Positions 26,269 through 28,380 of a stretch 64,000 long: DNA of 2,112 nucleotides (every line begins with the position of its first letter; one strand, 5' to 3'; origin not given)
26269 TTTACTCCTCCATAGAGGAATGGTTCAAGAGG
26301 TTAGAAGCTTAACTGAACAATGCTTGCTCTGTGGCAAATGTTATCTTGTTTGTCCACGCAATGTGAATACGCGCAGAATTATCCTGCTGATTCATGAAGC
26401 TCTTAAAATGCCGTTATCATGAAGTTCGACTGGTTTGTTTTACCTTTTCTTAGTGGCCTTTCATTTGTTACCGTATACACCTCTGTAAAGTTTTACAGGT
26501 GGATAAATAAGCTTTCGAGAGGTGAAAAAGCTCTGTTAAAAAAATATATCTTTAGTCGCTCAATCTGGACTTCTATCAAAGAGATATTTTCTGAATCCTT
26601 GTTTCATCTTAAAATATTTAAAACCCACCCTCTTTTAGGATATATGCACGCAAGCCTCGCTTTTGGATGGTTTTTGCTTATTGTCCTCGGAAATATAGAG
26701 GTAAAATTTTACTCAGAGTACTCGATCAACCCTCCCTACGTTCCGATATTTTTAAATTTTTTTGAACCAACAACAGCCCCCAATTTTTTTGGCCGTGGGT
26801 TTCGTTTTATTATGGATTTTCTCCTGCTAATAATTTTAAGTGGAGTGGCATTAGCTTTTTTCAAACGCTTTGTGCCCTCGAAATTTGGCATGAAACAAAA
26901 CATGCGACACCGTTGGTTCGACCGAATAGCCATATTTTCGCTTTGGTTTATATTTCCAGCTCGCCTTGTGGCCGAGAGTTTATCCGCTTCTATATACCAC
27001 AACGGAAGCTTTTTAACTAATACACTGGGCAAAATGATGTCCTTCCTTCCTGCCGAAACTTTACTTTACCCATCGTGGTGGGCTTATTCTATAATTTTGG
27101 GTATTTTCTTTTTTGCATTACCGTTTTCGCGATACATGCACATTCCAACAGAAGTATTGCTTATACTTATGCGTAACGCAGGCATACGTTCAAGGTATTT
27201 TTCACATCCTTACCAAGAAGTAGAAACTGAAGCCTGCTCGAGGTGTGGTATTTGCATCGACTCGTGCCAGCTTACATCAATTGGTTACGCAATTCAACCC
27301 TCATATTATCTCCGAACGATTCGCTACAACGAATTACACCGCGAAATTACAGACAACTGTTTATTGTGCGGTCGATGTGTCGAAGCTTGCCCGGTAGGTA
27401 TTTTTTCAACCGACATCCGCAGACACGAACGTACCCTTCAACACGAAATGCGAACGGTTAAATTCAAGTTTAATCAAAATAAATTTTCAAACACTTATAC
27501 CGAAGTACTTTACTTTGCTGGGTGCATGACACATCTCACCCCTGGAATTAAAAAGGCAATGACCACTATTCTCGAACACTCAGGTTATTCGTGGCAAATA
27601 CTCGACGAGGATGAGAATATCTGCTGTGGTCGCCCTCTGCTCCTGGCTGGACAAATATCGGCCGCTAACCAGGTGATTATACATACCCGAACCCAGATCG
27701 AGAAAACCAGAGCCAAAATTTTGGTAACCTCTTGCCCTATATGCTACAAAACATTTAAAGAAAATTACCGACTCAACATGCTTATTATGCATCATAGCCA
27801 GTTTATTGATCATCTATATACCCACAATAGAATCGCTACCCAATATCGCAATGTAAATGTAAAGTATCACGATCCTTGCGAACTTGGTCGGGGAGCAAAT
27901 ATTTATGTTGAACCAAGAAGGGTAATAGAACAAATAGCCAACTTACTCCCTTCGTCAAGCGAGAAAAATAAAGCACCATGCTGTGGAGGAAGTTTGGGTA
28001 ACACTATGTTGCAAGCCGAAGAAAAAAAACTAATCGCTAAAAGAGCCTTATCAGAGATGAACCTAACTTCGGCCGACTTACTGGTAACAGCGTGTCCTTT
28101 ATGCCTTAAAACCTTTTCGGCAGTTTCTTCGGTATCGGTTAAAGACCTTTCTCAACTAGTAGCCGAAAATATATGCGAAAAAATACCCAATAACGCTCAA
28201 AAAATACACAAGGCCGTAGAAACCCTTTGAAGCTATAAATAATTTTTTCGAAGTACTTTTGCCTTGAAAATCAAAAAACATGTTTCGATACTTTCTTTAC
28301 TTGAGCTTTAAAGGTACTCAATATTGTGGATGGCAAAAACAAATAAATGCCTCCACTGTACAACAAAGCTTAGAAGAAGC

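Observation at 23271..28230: Five-gene Hdr-like, membrane-anchored flavo-Fe-S complex with no recognisable substrate pathway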

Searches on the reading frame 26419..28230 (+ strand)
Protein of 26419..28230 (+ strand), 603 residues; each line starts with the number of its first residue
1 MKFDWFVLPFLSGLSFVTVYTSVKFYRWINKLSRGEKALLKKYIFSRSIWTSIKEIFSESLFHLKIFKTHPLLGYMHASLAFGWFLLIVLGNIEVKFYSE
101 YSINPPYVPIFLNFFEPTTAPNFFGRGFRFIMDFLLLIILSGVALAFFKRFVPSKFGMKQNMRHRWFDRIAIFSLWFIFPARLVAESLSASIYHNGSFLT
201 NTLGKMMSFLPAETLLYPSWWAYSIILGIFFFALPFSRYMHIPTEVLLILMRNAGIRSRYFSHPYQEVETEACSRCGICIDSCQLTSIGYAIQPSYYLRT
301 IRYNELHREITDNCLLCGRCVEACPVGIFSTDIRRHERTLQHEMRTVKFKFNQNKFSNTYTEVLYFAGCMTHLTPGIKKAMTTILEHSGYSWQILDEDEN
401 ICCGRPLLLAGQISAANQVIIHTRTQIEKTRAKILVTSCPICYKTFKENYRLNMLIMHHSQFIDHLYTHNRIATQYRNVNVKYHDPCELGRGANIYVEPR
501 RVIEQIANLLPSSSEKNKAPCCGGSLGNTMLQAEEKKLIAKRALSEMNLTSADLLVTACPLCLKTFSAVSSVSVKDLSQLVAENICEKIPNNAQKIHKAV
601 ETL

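Call 3: search_protein_families(library=pfam, proteins=[window:26419-28230:+], max_evalue=0.01)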
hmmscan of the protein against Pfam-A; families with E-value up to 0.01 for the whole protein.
window:26419-28230:+ (603 aa): 16 families
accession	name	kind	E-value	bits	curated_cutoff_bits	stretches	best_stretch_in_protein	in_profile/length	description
PF02754.22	CCG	-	7.9e-24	84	20.6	2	481-566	1-84/85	Cysteine-rich domain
PF13534.11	Fer4_17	-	3.6e-08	34.3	22.2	1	272-328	1-60/61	4Fe-4S dicluster domain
PF00037.32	Fer4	-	1.9e-07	31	21.1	1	311-328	5-22/24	4Fe-4S binding domain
PF13183.11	Fer4_8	-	2e-07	31.8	27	1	270-328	2-68/68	4Fe-4S dicluster domain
PF12838.12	Fer4_7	-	4.5e-07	30.7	27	1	273-328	2-52/52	4Fe-4S dicluster domain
PF13237.11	Fer4_10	-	4.8e-07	30.1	25.5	2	269-325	5-53/53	4Fe-4S dicluster domain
PF13187.11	Fer4_9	-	3.6e-06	27.3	27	1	272-327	1-50/52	4Fe-4S dicluster domain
PF13484.11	Fer4_16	-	8.7e-06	26.9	30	1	313-342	1-31/66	4Fe-4S double cluster binding domain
PF14697.11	Fer4_21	-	9.9e-06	26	35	1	268-326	3-53/59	4Fe-4S dicluster domain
PF12797.12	Fer4_2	-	1.2e-05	25.3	24.5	1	311-326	7-22/22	4Fe-4S binding domain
PF12837.12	Fer4_6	-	0.00014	22.1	25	1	312-328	7-23/24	4Fe-4S binding domain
PF15750.11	UBZ_FAAP20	-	0.00041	20.5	25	0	437-449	2-14/35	Ubiquitin-binding zinc-finger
PF12800.12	Fer4_4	-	0.0018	18.9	24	1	312-327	2-17/17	4Fe-4S binding domain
PF18112.7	Zn-C2H2_12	-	0.0025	18.6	23.2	0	559-571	3-15/27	Autophagy receptor zinc finger-C2H2 domain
PF25160.1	LdpA_Fe-S-bd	-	0.0027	17.9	27.6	1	307-330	21-44/49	LdpA Fe-S cluster-binding domain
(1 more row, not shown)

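Call 4: search_protein_families(library=ncbifam, proteins=[window:26419-28230:+], max_evalue=0.01)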
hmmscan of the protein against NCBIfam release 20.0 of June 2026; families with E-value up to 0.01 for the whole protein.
window:26419-28230:+ (603 aa): 37 families (the best 25 are shown)
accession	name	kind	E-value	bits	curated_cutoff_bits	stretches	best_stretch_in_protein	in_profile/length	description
NF004898.0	PRK06259.1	equivalog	1.4e-32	113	385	1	332-578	232-473/488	fumarate reductase (CoM/CoB) subunit TfrB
NF045670.1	quin_L_LdhH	equivalog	1.2e-25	89.9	800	1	350-563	456-682/706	L-lactate dehydrogenase (quinone) large subunit LdhH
NF008369.0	PRK11168.1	equivalog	3.3e-18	65.7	278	1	346-584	149-398/401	anaerobic glycerol-3-phosphate dehydrogenase subunit C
NF045663.1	diclust_near_Sec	equivalog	4.9e-16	58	530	1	272-568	305-620/759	pyridine nucleotide-disulfide oxidoreductase/dicluster-binding protein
NF045796.1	DsrK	equivalog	2.7e-14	52.6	400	1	437-588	282-438/453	sulfate reduction electron transfer complex DsrMKJOP subunit DsrK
TIGR03379.1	glycerol3P_GlpC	equivalog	8.1e-09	34.7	279.9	1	352-580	153-391/397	anaerobic glycerol-3-phosphate dehydrogenase subunit GlpC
TIGR03288.1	CoB_CoM_SS_B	equivalog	1.8e-08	34.1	345.15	1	363-466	2-101/290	CoB--CoM heterodisulfide reductase subunit B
NF042909.1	FMH_DH_FwdF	exception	4.4e-07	29.3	375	1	262-328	46-115/336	tungsten-dependent formylmethanofuran dehydrogenase subunit FwdF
TIGR04105.1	FeFe_hydrog_B1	subfamily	6.6e-07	28.3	450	1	267-330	138-206/462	monomeric [FeFe] hydrogenase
NF045724.1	ferredox_TmcB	equivalog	2.6e-06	26.3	735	1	453-564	286-402/430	electron transfer complex ferredoxin TmcB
NF045711.1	sulf_resp_HmcF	equivalog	3.3e-06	26.2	750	0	478-565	334-424/457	sulfate respiration complex iron-sulfur protein HmcF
NF040762.1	Hydr_FeFe_Clost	exception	6.6e-06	25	900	1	269-331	142-206/572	ferredoxin hydrogenase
TIGR02512.1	FeFe_hydrog_A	subfamily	6.9e-06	25.2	405.95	1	268-330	4-68/375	[FeFe] hydrogenase, group A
NF008434.0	PRK11274.1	equivalog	7.5e-06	25.1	333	1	359-584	166-406/409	glycolate oxidase subunit GlcF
TIGR00273.1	TIGR00273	equivalog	8e-05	21.7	444.8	1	243-344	269-376/432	LutB/LldF family L-lactate oxidation iron-sulfur protein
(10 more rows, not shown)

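Call 7: find_homologous_proteins(query=window:26419-28227:+, max_evalue=0.00001)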
Query window:26419-28227:+ (603 aa): 7999 proteins with E <= 0.00001 among 8000 candidates; the best 120 are listed.
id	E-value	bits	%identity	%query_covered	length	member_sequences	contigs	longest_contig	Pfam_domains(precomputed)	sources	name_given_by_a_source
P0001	0.0e+0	1400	100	100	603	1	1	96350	PF14697.12,PF12797.13,PF00037.33,PF13484.12,PF12838.13,PF13534.12,PF02754.22,PF13237.12,PF13183.12,PF13187.12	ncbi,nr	ncbi:MAG: (Fe-S)-binding protein [Bacteroidales bacterium]|nr:(Fe-S)-binding protein [Bacteroidales 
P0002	5.4e-295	998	70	97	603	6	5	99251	PF00037.33,PF13484.12,PF12838.13,PF13534.12,PF02754.22,PF13237.12,PF13183.12,PF13187.12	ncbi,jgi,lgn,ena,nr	ncbi:MAG TPA: (Fe-S)-binding protein [Bacteroidales bacterium]|nr:(Fe-S)-binding protein [Bacteroida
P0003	1.2e-292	990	69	98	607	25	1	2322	PF12797.13,PF00037.33,PF12838.13,PF13534.12,PF02754.22,PF13183.12,PF13187.12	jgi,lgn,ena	-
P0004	7.3e-292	987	69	100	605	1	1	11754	PF00037.33,PF13484.12,PF12838.13,PF13534.12,PF02754.22,PF13237.12,PF13183.12,PF13187.12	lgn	-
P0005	5.3e-288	975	69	99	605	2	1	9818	PF00037.33,PF13484.12,PF12838.13,PF13534.12,PF02754.22,PF13183.12,PF13187.12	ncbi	ncbi:MAG: (Fe-S)-binding protein [Bacteroidales bacterium]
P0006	7.6e-259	878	61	98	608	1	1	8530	PF12838.13,PF13534.12,PF02754.22,PF13183.12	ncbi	-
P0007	2.5e-230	784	57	97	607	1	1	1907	PF12838.13,PF13534.12,PF02754.22,PF13237.12,PF13183.12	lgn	-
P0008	6.3e-225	766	57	97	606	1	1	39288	PF13534.12,PF02754.22,PF13237.12,PF13183.12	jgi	jgi:Fe-S oxidoreductase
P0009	8.4e-223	759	56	98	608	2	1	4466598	PF13534.12,PF02754.22,PF13183.12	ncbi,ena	-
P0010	2.3e-222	758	55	98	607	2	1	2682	PF12838.13,PF13534.12,PF02754.22,PF13237.12,PF13183.12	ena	-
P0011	4.8e-221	754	55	97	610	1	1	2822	PF02754.22,PF13183.12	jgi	jgi:Fe-S oxidoreductase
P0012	9.5e-221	753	56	97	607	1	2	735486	PF12838.13,PF13534.12,PF02754.22,PF13183.12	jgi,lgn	jgi:Fe-S oxidoreductase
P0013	1.4e-220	752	56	97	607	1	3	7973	PF13534.12,PF02754.22,PF13183.12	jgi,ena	-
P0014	8.4e-219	746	54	97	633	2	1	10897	PF13534.12,PF02754.22,PF13183.12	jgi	jgi:Fe-S oxidoreductase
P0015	1.3e-215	736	54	98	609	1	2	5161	PF13534.12,PF02754.22,PF13183.12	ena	-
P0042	6.2e-185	634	49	99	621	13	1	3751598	PF13534.12,PF02754.22,PF13183.12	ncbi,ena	-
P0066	3.0e-182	625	47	97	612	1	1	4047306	PF12838.13,PF13534.12,PF02754.22,PF13183.12,PF13187.12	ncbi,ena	-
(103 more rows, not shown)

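Call 8: find_encoding_contigs(protein=P0009, flank=10000, max_places=2)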
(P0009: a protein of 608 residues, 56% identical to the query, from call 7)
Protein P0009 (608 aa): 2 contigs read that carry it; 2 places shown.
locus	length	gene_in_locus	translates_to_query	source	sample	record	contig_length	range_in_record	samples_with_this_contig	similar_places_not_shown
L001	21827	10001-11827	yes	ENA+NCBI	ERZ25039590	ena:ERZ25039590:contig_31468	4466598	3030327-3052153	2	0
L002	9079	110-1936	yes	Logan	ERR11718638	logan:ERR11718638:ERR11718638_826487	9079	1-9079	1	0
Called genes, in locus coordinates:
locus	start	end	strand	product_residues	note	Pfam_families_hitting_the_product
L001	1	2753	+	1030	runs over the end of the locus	PF05140:ResB, PF01578:Cytochrom_C_asm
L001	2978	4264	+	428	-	PF00083:Sugar_tr, PF07690:MFS_1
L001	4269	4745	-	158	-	-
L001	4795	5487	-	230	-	PF00117:GATase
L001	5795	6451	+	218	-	PF00719:Pyrophosphatase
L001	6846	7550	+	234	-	PF13237:Fer4_10 (weak), PF12838:Fer4_7 (weak), PF13183:Fer4_8, PF13187:Fer4_9, PF13484:Fer4_16 (faint), PF13534:Fer4_17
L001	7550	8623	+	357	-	PF02754:CCG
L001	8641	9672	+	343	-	PF01266:DAO (faint), PF03486:HI0933_like (faint), PF07992:Pyr_redox_2, PF12831:FAD_oxidored (weak), PF13450:NAD_binding_8, PF13454:NAD_binding_9 (faint), PF01593:Amino_oxidase (faint)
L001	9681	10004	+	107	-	PF13484:Fer4_16 (faint), PF13534:Fer4_17 (faint), PF00037:Fer4 (faint), PF12797:Fer4_2 (faint), PF13183:Fer4_8 (weak), PF12838:Fer4_7 (weak), PF13187:Fer4_9 (weak)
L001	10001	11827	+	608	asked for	PF13183:Fer4_8, PF13534:Fer4_17 (weak), PF02754:CCG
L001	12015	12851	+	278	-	PF22807:TrAA12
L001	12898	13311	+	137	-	PF22807:TrAA12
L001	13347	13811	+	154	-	PF00034:Cytochrom_C, PF13442:Cytochrome_CBB3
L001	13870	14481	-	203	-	PF00578:AhpC-TSA, PF08534:Redoxin, PF13098:Thioredoxin_2 (faint)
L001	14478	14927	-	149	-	PF00085:Thioredoxin, PF00578:AhpC-TSA, PF08534:Redoxin, PF13905:Thioredoxin_8 (weak)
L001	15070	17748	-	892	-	PF13585:CHU_C (faint), PF00932:LTD, PF13205:Big_5 (weak), PF00932:LTD (weak)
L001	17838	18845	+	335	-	PF01118:Semialdhyde_dh, PF02774:Semialdhyde_dhC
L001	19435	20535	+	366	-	PF13440:Polysacc_synt_3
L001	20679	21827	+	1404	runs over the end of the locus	PF07494:Reg_prop (faint), PF23748:Beta-prop_LRRK2 (faint), PF13570:Beta-prop_ACSF4 (faint), PF07495:Y_Y_Y, PF00512:HisKA, PF02518:HATPase_c, PF00072:Response_reg, PF12833:HTH_18, +1 more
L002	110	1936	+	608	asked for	PF13183:Fer4_8, PF13534:Fer4_17 (weak), PF02754:CCG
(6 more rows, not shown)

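Call 9: find_encoding_contigs(protein=P0042, flank=10000, max_places=2)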
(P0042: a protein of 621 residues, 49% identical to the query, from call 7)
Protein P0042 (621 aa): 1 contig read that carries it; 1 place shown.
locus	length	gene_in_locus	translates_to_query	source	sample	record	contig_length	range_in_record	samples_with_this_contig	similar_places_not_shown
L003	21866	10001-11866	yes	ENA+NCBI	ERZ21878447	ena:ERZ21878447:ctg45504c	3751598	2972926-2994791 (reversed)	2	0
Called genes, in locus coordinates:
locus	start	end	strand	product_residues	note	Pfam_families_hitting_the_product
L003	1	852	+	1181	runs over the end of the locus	PF00072:Response_reg, PF08448:PAS_4, PF08447:PAS_3, PF08448:PAS_4, PF13185:GAF_2, PF00512:HisKA, PF02518:HATPase_c, PF00072:Response_reg, +6 more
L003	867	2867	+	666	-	PF00989:PAS (weak), PF13188:PAS_8 (weak), PF08447:PAS_3 (weak), PF08448:PAS_4 (weak), PF13426:PAS_9, PF00512:HisKA, PF02518:HATPase_c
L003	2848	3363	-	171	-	-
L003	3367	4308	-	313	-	PF04055:Radical_SAM, PF16199:Radical_SAM_C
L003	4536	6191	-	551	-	PF07690:MFS_1, PF00854:PTR2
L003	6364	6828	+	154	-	PF01467:CTP_transf_like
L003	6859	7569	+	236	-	PF13237:Fer4_10 (weak), PF12838:Fer4_7 (weak), PF13183:Fer4_8, PF13187:Fer4_9, PF13534:Fer4_17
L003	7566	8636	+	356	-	PF02754:CCG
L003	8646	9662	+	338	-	PF00070:Pyr_redox (faint), PF00890:FAD_binding_2 (faint), PF01134:GIDA (faint), PF03486:HI0933_like (faint), PF07992:Pyr_redox_2, PF13450:NAD_binding_8 (weak), PF13738:Pyr_redox_3, PF07992:Pyr_redox_2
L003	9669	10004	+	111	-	PF13484:Fer4_16 (faint), PF17179:Fer4_22 (faint), PF25160:LdpA_Fe-S-bd (faint), PF13237:Fer4_10 (weak), PF13183:Fer4_8, PF12838:Fer4_7, PF13187:Fer4_9, PF13534:Fer4_17 (weak), +2 more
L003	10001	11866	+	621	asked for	PF13183:Fer4_8 (weak), PF13534:Fer4_17 (weak), PF02754:CCG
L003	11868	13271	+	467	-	PF00578:AhpC-TSA, PF08534:Redoxin, PF13098:Thioredoxin_2 (weak), PF13905:Thioredoxin_8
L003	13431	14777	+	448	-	-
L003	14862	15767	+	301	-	PF02729:OTCace_N, PF00185:OTCace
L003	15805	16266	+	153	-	PF01948:PyrI, PF02748:PyrI_C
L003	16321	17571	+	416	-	PF03051:Peptidase_C1_2 (weak)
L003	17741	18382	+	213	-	PF04326:SLFN_AlbA_2, PF01399:PCI (weak)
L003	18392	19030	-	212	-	PF01712:dNK, PF02223:Thymidylate_kin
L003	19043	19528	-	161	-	PF01288:HPPK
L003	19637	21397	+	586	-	PF13205:Big_5, PF09912:DUF2141 (weak)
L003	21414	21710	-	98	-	PF12840:HTH_20, PF01022:HTH_5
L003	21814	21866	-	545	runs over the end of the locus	PF01979:Amidohydro_1, PF13382:Adenine_deam_C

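Call 10: find_encoding_contigs(protein=P0066, flank=10000, max_places=2)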
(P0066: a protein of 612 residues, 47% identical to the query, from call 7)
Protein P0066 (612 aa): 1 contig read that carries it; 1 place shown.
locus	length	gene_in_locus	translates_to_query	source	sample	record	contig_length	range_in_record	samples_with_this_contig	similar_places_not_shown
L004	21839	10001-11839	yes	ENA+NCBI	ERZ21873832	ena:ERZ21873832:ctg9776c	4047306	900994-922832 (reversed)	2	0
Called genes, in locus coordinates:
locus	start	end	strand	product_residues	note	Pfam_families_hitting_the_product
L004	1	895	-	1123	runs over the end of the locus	PF02310:B12-binding, PF03308:MeaB, PF02492:cobW (weak), PF01642:MM_CoA_mutase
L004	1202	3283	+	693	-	PF12838:Fer4_7 (faint), PF12797:Fer4_2 (faint), PF13183:Fer4_8, PF13187:Fer4_9, PF13237:Fer4_10, PF13484:Fer4_16 (weak), PF02754:CCG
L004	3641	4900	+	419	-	PF00291:PALP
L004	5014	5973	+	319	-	PF07730:HisKA_3, PF02518:HATPase_c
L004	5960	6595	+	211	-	PF00072:Response_reg, PF00196:GerE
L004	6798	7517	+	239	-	PF13237:Fer4_10 (faint), PF13183:Fer4_8, PF13187:Fer4_9, PF13484:Fer4_16 (faint), PF13534:Fer4_17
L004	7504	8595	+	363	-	PF02754:CCG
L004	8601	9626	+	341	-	PF00070:Pyr_redox (faint), PF00890:FAD_binding_2 (weak), PF01266:DAO (weak), PF03486:HI0933_like (faint), PF07992:Pyr_redox_2, PF13450:NAD_binding_8, PF07992:Pyr_redox_2 (weak)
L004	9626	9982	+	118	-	PF13484:Fer4_16 (faint), PF12797:Fer4_2 (faint), PF13183:Fer4_8 (weak), PF12838:Fer4_7 (weak), PF13187:Fer4_9 (weak), PF13534:Fer4_17 (weak)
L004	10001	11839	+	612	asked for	PF12838:Fer4_7 (weak), PF13183:Fer4_8 (weak), PF13187:Fer4_9 (weak), PF13534:Fer4_17 (weak), PF02754:CCG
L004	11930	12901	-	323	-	PF01012:ETF, PF00766:ETF_alpha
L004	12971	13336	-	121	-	PF05635:23S_rRNA_IVP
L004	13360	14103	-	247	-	PF01012:ETF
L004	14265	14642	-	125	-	PF05635:23S_rRNA_IVP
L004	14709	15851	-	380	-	PF02771:Acyl-CoA_dh_N, PF02770:Acyl-CoA_dh_M, PF00441:Acyl-CoA_dh_1, PF22924:ACOX_C_alpha1 (faint), PF08028:Acyl-CoA_dh_2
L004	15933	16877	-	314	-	PF00478:IMPDH, PF03060:NMO, PF05690:ThiG (weak), PF01070:FMN_dh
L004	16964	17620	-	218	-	PF01965:DJ-1_PfpI (weak)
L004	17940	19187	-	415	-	PF00108:Thiolase_N (weak), PF02803:Thiolase_C, PF22691:Thiolase_C_1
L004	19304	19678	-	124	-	PF05635:23S_rRNA_IVP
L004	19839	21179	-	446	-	PF02737:3HCDH_N, PF00725:3HCDH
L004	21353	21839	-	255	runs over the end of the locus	PF00378:ECH_1, PF16113:ECH_2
